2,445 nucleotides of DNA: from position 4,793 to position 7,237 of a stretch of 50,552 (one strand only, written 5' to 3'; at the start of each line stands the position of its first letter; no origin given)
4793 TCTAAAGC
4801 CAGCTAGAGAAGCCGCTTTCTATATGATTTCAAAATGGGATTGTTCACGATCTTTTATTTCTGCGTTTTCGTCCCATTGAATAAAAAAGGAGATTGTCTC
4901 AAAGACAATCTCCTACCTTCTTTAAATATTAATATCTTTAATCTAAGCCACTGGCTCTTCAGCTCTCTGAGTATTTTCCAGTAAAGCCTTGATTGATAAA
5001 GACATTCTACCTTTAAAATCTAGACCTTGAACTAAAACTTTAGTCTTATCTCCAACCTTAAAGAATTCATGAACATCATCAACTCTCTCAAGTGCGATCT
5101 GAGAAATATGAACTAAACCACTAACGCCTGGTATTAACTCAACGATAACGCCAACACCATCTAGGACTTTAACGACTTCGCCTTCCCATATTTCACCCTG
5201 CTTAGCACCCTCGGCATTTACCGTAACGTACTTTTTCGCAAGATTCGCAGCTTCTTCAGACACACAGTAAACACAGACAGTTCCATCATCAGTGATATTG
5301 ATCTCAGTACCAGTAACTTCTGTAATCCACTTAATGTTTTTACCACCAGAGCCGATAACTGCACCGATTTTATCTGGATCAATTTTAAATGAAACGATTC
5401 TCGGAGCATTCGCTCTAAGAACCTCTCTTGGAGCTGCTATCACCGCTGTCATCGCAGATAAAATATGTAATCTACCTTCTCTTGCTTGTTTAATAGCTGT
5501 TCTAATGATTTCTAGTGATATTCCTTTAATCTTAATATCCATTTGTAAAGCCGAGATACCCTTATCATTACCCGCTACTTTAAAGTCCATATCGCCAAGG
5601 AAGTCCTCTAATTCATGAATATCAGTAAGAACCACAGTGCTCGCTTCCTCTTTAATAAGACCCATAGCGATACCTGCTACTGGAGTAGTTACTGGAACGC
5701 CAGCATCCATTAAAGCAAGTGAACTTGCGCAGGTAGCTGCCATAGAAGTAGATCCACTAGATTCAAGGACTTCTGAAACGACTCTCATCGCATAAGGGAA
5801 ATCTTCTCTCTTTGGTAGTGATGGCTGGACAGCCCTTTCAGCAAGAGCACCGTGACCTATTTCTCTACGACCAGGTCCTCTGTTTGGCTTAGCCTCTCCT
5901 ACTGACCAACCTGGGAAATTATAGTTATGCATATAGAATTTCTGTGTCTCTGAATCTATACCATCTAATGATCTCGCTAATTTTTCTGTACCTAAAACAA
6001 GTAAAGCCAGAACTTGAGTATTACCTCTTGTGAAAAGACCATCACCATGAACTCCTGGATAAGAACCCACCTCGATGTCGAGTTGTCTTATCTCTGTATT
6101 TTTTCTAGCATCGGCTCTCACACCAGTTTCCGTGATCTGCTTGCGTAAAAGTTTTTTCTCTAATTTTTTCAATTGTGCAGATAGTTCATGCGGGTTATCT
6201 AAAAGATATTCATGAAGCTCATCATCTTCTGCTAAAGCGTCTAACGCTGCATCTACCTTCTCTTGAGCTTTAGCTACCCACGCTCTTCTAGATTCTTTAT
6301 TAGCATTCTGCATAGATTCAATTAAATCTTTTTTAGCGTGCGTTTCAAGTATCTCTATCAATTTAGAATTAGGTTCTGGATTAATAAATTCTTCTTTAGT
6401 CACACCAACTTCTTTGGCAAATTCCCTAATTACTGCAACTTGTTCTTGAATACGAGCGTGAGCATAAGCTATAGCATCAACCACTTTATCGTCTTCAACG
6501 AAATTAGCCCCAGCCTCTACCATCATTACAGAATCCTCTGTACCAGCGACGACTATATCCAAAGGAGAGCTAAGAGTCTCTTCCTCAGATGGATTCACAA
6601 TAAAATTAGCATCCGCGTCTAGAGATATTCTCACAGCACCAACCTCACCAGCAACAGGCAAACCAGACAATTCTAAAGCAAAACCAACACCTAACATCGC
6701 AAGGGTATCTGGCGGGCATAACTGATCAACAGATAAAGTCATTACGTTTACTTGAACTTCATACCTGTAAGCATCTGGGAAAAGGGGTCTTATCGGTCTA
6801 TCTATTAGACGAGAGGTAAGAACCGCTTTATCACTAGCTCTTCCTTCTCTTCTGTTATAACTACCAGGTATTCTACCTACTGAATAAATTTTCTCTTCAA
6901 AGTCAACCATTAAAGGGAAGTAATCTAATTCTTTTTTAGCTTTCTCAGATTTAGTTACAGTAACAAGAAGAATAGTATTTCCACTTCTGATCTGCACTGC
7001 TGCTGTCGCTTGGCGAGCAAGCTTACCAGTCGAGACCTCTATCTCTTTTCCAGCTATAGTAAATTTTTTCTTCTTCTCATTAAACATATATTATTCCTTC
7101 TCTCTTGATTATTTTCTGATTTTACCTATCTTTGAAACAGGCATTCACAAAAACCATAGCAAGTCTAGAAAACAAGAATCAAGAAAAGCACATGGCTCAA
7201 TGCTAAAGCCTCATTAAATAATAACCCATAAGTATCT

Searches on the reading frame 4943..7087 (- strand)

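Call 16: search_protein_families(library=ncbifam, proteins=[window:4943-7087:-])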
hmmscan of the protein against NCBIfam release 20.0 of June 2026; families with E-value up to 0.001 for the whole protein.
window:4943-7087:- (714 aa): 26 families (the best 25 are shown)
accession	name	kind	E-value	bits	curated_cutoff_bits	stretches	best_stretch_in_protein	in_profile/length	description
NF008805.1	PRK11824.1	equivalog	3.6e-260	865.1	471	1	7-701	2-682/683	polyribonucleotide nucleotidyltransferase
TIGR03591.1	polynuc_phos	equivalog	6.8e-260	864.3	525.05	1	11-701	2-688/689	polyribonucleotide nucleotidyltransferase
TIGR02696.1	pppGpp_PNP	exception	1.4e-173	579.1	1106.75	1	14-697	17-718/720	guanosine pentaphosphate synthetase I/polyribonucleotide nucleotidyltransferase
TIGR02065.1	ECX1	equivalog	2.6e-25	89.1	318.7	1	317-539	2-215/230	exosome complex exonuclease Rrp41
NF005208.0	PRK06676.1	equivalog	1.4e-16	60.5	368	1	625-711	273-359/391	30S ribosomal protein S1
NF000907.0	PRK00087.1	equivalog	1.3e-13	50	624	1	629-707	562-640/671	bifunctional 4-hydroxy-3-methylbut-2-enyl diphosphate reductase/30S ribosomal protein S1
NF004473.0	PRK05807.1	equivalog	1.7e-13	51.1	178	1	629-707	4-80/136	S1 domain-containing RNA-binding protein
NF005973.0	PRK08059.1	equivalog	1.6e-12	47.6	148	1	628-707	5-84/123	S1 domain-containing post-transcriptional regulator GSP13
NF004952.0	PRK06299.1-2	equivalog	3e-12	45.7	524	1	628-705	216-292/580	30S ribosomal protein S1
NF006363.0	PRK08582.1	equivalog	1.1e-11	45.1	171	1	642-710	16-84/140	S1 domain-containing RNA-binding protein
NF040579.1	S1_dom_CvfD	subfamily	1.2e-11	44.8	117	1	629-709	2-82/113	CvfD/Ygs/GSP13 family RNA-binding post-transcriptional regulator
NF010379.0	PRK13806.1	equivalog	6.1e-11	41.6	648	1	626-701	198-277/491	30S ribosomal protein S1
NF005639.0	PRK07400.1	equivalog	4.1e-10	39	460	1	639-704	204-269/318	30S ribosomal protein S1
NF005573.0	PRK07252.1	equivalog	9.5e-09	35.2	183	1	642-709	14-82/120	S1 RNA-binding domain-containing protein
NF004953.0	PRK06299.1-3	equivalog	2e-08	33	720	1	629-704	212-373/580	30S ribosomal protein S1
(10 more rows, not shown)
